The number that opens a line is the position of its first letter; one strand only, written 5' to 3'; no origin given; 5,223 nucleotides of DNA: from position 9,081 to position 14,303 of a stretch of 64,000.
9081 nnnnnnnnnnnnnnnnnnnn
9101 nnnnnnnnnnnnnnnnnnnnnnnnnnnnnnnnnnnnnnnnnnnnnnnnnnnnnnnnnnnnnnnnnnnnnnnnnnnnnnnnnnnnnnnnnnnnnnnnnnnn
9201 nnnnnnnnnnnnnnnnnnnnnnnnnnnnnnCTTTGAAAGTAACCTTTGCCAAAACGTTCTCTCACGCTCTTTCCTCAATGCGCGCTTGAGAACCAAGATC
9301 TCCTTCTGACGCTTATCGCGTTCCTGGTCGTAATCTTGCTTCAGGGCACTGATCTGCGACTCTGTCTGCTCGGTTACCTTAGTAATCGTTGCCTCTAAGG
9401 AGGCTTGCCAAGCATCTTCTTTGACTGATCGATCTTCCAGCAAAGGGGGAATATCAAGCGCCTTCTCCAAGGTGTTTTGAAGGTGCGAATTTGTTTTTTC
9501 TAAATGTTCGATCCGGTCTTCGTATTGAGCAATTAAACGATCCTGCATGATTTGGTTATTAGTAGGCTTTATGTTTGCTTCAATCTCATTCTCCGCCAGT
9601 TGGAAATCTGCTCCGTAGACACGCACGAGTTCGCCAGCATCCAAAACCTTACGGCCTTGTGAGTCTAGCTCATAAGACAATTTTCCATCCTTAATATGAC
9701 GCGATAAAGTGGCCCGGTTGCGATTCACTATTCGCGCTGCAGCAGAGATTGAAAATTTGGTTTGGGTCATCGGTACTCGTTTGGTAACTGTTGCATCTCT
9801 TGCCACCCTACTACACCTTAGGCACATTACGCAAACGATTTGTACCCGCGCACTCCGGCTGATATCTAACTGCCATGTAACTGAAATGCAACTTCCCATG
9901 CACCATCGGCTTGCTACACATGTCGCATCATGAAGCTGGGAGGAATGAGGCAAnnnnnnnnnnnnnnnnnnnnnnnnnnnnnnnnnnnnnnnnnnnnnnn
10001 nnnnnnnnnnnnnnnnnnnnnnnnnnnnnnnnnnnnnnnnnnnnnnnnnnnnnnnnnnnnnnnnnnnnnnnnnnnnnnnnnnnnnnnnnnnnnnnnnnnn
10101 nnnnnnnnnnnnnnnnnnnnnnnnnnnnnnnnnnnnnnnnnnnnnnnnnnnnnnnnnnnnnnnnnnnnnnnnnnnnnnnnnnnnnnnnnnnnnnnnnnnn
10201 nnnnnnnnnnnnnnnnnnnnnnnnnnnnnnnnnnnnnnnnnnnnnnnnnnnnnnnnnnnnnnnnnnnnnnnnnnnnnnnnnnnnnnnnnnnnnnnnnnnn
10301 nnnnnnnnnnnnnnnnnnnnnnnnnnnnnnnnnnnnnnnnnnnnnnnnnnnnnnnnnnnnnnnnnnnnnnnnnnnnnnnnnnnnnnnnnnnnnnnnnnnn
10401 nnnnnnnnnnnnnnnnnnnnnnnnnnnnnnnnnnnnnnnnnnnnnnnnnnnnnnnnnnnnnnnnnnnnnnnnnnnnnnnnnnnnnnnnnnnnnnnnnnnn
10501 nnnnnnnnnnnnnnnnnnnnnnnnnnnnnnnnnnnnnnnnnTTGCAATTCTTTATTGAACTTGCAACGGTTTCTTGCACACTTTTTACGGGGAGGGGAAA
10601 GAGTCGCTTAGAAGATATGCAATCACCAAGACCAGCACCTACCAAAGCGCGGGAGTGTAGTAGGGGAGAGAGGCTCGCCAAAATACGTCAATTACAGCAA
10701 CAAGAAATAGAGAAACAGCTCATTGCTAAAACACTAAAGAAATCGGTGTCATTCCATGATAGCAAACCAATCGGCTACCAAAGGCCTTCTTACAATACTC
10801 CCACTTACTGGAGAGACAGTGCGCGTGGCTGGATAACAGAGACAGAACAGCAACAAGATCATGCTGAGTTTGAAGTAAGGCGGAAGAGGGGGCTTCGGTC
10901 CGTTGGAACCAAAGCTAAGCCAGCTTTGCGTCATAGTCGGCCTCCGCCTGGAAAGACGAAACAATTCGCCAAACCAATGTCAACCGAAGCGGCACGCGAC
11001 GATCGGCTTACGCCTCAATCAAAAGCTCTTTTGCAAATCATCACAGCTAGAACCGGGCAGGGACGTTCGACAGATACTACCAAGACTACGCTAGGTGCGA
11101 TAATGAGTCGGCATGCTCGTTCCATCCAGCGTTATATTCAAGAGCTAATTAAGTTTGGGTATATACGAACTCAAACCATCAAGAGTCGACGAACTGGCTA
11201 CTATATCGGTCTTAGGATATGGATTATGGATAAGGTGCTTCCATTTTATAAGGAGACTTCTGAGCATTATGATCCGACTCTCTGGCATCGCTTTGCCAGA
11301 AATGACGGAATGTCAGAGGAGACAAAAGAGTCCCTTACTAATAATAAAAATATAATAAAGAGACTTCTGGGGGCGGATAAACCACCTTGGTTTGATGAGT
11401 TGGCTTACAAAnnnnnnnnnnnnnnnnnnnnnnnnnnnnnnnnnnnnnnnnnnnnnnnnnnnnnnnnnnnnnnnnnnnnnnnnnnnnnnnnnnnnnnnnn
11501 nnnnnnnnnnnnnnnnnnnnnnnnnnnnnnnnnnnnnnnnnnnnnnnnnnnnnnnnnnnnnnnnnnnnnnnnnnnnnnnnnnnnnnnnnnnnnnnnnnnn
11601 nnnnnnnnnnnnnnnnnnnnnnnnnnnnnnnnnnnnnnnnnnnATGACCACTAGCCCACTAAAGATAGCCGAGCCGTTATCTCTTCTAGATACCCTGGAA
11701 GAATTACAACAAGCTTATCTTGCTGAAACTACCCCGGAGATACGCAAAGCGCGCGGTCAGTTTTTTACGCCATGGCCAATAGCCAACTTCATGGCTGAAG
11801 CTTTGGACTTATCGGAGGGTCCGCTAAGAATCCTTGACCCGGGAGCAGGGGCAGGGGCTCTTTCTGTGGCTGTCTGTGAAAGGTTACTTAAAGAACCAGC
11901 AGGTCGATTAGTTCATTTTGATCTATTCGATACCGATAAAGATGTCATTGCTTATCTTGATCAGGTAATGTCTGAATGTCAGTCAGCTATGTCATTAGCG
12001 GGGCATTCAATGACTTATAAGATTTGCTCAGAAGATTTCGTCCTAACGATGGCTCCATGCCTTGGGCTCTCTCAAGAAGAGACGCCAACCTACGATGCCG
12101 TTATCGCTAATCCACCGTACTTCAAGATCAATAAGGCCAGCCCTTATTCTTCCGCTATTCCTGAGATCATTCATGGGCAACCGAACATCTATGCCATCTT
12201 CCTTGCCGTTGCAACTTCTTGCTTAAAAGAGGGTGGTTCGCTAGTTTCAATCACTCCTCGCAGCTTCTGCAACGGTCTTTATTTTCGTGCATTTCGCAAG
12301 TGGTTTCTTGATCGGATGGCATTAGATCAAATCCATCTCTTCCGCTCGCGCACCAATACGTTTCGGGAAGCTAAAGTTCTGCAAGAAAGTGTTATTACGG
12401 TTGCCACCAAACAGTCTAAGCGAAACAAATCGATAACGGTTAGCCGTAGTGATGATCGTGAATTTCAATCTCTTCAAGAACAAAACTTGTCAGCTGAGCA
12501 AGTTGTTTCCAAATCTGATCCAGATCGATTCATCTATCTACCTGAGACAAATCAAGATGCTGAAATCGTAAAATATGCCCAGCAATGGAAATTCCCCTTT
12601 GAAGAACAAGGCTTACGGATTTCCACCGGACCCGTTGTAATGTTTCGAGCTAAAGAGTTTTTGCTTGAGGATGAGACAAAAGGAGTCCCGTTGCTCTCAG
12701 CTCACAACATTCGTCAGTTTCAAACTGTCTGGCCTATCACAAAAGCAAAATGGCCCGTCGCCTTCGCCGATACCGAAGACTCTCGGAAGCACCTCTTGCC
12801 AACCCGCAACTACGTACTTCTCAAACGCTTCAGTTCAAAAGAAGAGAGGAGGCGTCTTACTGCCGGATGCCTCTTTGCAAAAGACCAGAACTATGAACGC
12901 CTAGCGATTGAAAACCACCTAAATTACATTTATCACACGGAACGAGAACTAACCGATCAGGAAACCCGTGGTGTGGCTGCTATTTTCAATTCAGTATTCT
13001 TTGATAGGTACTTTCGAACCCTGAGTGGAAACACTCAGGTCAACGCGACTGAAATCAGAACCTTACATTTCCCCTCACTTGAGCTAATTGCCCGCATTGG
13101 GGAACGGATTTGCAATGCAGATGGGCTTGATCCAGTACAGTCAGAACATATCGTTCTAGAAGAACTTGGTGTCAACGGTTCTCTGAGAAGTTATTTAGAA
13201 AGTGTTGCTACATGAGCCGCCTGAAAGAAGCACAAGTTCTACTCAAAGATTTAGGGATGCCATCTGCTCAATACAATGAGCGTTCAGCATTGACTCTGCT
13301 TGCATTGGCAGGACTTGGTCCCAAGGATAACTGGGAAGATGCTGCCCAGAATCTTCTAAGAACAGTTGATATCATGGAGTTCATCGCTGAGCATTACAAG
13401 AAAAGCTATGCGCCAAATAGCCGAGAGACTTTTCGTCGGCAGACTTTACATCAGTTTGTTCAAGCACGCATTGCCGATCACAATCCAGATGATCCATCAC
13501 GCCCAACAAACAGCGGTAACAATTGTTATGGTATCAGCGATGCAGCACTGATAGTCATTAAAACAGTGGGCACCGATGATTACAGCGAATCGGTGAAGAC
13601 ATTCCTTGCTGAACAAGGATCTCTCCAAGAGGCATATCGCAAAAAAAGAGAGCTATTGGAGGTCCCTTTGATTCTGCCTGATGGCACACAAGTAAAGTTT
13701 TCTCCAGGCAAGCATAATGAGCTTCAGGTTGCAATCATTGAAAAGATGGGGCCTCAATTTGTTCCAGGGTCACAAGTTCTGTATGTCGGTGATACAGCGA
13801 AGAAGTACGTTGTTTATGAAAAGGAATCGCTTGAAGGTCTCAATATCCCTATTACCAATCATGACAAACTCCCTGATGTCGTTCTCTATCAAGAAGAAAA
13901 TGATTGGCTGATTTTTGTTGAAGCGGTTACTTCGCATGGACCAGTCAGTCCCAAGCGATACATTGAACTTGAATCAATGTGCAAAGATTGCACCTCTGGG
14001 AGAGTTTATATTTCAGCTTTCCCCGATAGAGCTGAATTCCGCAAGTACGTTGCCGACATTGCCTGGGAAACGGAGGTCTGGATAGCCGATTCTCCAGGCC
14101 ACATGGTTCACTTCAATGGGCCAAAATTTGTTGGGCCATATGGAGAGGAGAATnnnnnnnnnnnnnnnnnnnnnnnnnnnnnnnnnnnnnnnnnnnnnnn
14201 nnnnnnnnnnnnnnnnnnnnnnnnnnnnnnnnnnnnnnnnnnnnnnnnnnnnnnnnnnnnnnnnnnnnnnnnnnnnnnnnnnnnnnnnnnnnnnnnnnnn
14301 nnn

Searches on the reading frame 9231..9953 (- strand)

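Call 44: search_protein_families(library=pfam, proteins=[window:9231-9953:-], max_evalue=0.001)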
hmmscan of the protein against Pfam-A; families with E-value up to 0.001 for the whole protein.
window:9231-9953:- (241 aa): 1 family
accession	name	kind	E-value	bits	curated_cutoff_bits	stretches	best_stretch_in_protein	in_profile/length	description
PF10690.14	Myticin-prepro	-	0.00012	22.6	28.5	1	9-63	21-75/98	Myticin pre-proprotein from the mussel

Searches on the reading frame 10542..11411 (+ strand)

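Call 44: search_protein_families(library=pfam, proteins=[window:10542-11411:+], max_evalue=0.001)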
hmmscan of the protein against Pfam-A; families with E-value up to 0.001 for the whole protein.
window:10542-11411:+ (290 aa): 1 family
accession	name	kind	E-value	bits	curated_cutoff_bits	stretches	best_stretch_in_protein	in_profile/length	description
PF13730.12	HTH_36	-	3.4e-05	24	25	1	155-208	2-55/55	Helix-turn-helix domain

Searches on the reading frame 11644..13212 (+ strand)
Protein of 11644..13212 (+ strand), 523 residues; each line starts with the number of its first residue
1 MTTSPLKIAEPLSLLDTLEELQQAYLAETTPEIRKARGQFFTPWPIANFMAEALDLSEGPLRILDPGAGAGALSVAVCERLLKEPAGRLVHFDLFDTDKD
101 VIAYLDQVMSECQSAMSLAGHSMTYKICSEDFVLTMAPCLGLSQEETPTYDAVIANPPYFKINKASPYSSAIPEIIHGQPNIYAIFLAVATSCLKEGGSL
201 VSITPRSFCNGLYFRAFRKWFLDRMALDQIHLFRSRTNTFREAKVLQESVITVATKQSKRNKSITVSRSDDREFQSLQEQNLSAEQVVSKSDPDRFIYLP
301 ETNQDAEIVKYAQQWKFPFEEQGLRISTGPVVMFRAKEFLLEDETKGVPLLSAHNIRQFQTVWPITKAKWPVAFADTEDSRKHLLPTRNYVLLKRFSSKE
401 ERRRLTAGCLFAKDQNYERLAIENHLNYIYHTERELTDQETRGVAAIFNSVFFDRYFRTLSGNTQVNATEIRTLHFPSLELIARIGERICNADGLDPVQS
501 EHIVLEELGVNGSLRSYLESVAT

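Call 3: search_protein_families(library=pfam, proteins=[window:11644-13212:+], max_evalue=0.1)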
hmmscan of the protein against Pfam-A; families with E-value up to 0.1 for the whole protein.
window:11644-13212:+ (523 aa): 4 families
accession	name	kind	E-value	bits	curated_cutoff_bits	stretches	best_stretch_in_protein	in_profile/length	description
PF07669.17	Eco57I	-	2.3e-15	57.5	25.3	1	145-238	70-169/171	Eco57I restriction-modification methylase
PF02384.22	N6_Mtase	-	6.3e-09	36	20.4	1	25-230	13-210/311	N-6 DNA Methylase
PF05175.20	MTS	-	0.0043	17.1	23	0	62-201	34-137/170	Methyltransferase small domain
PF23439.1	DUF7124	-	0.036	14.7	27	1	227-317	7-97/111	Domain of unknown function (DUF7124)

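Call 4: search_protein_families(library=padloc, proteins=[window:11644-13212:+], max_evalue=0.1)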
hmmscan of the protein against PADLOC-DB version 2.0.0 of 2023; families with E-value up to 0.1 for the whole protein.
window:11644-13212:+ (523 aa): 46 families (the best 25 are shown)
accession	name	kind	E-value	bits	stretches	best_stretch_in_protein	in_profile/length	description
PDLC03227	MTase_II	-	5e-131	436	1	15-497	5-477/494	Type II methyltransferase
PDLC03359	MTase_II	-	5.1e-92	307.4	1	13-492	11-500/840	Type II methyltransferase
PDLC03338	MTase_II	-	1.3e-58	197.2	1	12-487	104-579/604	Type II methyltransferase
PDLC04134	mad2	-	9.2e-21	72.2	1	18-266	251-456/492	mads_2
PDLC03237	MTase_II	-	9.1e-19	64.9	2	177-474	280-571/1036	Type II methyltransferase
PDLC03267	MTase_II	-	4e-17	60.3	1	32-291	8-253/539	Type II methyltransferase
PDLC03248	MTase_II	-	4e-14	50.2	1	37-305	9-235/521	Type II methyltransferase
PDLC03226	MTase_II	-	1.2e-12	45.2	1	33-297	12-271/579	Type II methyltransferase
PDLC03347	MTase_II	-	2.9e-11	40.8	1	149-260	92-207/488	Type II methyltransferase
PDLC03219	MTase_II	-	4.3e-11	39.9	1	31-245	44-253/504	Type II methyltransferase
PDLC03335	MTase_II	-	1.7e-09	34.9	1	15-286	57-334/607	Type II methyltransferase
PDLC03301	MTase_II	-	1.8e-09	34.8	1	30-243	67-268/604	Type II methyltransferase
PDLC03596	REase_MTase_IIG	-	6.3e-09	32.4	1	148-279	710-844/1148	Type IIG restriction enzyme-methyltransferase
PDLC03331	MTase_II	-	1.1e-08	32.3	2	149-255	116-227/541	Type II methyltransferase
PDLC03600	REase_MTase_IIG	-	1.1e-08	31.5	1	101-284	454-633/1205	Type IIG restriction enzyme-methyltransferase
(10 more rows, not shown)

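Call 5: search_protein_families(library=ncbifam, proteins=[window:11644-13212:+], max_evalue=0.1)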
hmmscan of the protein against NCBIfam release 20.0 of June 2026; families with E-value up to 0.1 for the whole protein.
window:11644-13212:+ (523 aa): 7 families
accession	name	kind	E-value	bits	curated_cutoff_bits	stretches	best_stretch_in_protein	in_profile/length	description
TIGR02987.1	met_A_Alw26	exception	1e-24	87.2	353.5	2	165-480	157-456/523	Alw26I/Eco31I/Esp3I family type II restriction adenine-specific DNA-methyltransferase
NF033452.1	BREX_1_MTaseX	exception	1.7e-10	39.5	500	1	126-291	484-658/1210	BREX-1 system adenine-specific DNA-methyltransferase PglX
NF033455.1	BREX_6_MTaseX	exception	1.5e-08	32.7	900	1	149-274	554-679/1319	BREX-6 system adenine-specific DNA-methyltransferase PglX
NF047738.1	antiphage_MADS2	equivalog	6.1e-06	24.8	720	1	23-84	296-356/654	methylation-associated defense system DNA methyltransferase MAD2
TIGR03534.1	RF_mod_PrmC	equivalog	0.00037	20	199.1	1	58-164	86-171/253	peptide chain release factor N(5)-glutamine methyltransferase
NF047853.1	tRm6a37MtseTrmN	equivalog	0.00092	19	350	1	139-224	104-189/244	tRNA(1)(Val) (adenine(37)-N(6))-methyltransferase TrmN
NF033454.1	BREX_5_MTaseX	exception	0.008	13.7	900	1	147-271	500-622/1404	BREX-5 system adenine-specific DNA-methyltransferase PglX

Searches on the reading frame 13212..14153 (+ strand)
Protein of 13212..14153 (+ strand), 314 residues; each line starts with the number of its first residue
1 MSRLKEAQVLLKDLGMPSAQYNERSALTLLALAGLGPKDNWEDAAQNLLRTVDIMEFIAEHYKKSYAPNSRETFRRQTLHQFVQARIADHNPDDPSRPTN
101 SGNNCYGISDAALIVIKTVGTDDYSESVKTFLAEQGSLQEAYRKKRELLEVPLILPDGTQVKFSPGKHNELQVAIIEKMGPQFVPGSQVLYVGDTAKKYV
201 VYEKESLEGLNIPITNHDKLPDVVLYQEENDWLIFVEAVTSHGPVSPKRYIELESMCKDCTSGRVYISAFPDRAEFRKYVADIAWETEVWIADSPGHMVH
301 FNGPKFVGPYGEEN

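Call 3: search_protein_families(library=pfam, proteins=[window:13212-14153:+], max_evalue=0.1)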
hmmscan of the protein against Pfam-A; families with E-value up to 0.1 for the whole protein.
window:13212-14153:+ (314 aa): 2 families
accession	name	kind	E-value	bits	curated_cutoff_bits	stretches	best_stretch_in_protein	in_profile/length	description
PF06616.17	BsuBI_PstI_RE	-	7.7e-63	211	27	1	152-303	2-153/154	BsuBI/PstI restriction endonuclease domain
PF17728.7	BsuBI_PstI_RE_N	-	4.8e-48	163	27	1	2-139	2-139/140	BsuBI/PstI restriction endonuclease HTH domain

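Call 4: search_protein_families(library=padloc, proteins=[window:13212-14153:+], max_evalue=0.1)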
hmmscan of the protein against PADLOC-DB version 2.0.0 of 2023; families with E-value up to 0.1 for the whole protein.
window:13212-14153:+ (314 aa): 4 families
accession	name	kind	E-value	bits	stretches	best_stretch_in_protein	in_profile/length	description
PDLC03420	REase_II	-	1.2e-114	380.7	1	3-311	8-316/317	Type II restriction enzyme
PDLC03359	MTase_II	-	1.8e-103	345.3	1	3-310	532-839/840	Type II methyltransferase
PDLC03412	REase_II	-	2.2e-42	143.5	1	5-306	15-321/324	Type II restriction enzyme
PDLC03589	REase_II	-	2e-16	57.9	1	64-301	94-347/364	Type II restriction enzyme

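Call 5: search_protein_families(library=ncbifam, proteins=[window:13212-14153:+], max_evalue=0.1)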
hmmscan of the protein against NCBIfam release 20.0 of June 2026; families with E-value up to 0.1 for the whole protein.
window:13212-14153:+ (314 aa): 1 family
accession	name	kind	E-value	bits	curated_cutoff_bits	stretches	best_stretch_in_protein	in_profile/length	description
NF041731.2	transpos_ISH6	equivalog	0.047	12.4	240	0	128-177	150-200/414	ISH6 family transposase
